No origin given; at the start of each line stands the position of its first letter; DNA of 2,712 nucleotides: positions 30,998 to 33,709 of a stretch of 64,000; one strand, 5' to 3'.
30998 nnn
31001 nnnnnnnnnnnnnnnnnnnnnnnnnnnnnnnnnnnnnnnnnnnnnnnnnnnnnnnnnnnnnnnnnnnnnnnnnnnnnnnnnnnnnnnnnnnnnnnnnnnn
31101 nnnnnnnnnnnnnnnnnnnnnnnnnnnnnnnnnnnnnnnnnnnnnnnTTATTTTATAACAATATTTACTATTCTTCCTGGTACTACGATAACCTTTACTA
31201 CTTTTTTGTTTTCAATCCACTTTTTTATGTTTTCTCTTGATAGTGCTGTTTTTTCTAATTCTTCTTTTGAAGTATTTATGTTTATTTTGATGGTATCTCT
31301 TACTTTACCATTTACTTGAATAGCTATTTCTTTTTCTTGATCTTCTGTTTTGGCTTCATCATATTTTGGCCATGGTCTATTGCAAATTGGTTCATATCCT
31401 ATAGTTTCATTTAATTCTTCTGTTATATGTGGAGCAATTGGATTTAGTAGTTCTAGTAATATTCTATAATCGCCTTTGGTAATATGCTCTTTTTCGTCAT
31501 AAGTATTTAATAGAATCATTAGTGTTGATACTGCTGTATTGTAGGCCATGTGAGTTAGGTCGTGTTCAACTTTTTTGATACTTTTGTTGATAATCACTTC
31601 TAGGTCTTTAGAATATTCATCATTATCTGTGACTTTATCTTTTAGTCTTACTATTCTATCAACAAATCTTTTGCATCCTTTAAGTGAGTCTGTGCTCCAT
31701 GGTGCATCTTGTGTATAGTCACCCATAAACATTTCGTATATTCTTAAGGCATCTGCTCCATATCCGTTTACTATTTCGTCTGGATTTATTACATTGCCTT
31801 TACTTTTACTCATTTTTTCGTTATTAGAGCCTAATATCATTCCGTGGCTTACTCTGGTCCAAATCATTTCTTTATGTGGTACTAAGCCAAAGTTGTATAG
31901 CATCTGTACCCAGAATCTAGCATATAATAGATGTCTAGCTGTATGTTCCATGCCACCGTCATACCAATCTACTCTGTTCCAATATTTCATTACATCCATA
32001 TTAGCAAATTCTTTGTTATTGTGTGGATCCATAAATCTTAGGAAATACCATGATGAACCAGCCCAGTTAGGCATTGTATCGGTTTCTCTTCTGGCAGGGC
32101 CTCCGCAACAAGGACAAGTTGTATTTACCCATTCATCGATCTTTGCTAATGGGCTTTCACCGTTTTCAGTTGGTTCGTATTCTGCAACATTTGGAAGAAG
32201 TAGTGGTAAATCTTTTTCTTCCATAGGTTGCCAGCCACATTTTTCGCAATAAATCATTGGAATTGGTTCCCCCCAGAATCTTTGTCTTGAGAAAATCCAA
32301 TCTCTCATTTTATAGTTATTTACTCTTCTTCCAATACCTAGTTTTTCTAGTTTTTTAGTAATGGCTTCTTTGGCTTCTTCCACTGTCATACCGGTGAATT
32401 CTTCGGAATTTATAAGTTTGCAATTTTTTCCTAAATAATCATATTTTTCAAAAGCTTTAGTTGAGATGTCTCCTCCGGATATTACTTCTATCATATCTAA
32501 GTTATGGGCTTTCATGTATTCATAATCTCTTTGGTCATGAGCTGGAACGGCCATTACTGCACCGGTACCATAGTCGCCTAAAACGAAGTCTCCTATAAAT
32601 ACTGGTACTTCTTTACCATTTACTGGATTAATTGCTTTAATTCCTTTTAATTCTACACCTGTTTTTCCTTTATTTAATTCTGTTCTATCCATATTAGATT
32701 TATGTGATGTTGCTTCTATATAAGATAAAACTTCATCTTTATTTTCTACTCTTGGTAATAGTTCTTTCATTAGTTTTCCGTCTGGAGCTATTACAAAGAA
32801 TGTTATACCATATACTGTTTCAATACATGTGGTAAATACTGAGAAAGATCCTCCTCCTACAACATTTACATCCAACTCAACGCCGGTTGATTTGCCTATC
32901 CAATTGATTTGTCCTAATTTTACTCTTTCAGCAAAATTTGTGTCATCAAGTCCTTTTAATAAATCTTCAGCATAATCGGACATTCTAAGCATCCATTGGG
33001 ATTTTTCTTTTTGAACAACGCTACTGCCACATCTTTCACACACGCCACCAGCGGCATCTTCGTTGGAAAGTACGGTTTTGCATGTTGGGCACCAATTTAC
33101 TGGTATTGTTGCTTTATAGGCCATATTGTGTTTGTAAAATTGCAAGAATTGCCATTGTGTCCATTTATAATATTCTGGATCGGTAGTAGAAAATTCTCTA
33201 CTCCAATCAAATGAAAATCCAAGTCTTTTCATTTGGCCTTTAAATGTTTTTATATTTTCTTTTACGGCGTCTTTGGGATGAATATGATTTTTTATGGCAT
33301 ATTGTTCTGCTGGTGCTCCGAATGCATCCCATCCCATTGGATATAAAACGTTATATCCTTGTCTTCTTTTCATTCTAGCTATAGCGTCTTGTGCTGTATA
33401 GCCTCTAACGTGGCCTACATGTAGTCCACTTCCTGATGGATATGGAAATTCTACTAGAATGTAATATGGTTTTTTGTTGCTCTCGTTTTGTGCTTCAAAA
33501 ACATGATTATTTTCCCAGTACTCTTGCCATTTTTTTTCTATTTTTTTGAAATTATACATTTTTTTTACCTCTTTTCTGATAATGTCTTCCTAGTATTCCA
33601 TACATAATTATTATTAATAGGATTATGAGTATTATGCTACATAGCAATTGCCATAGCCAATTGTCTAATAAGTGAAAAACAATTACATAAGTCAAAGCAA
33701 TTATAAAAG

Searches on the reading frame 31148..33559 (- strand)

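Call 10: search_protein_families(library=pfam, proteins=[window:31148-33559:-], max_evalue=0.001)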
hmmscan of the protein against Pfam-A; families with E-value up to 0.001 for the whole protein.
window:31148-33559:- (803 aa): 5 families
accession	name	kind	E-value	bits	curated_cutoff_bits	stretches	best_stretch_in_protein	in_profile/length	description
PF13603.12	tRNA-synt_1_2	-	8.1e-55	185.6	25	1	219-405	2-185/185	Leucyl-tRNA synthetase, editing domain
PF00133.28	tRNA-synt_1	-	8e-50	170.2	22.7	2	10-215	1-218/414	tRNA synthetases class I (I, L, M and V)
PF09334.17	tRNA-synt_1g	-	8.3e-26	91.1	20.1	2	33-181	2-146/391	tRNA synthetases class I (M)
PF08264.19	Anticodon_1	-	2e-15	57.4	25.1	1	657-766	8-145/148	Anticodon-binding domain of tRNA ligase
PF01406.26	tRNA-synt_1e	-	2.8e-06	27.4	27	0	572-627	243-297/301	tRNA synthetases class I (C) catalytic domain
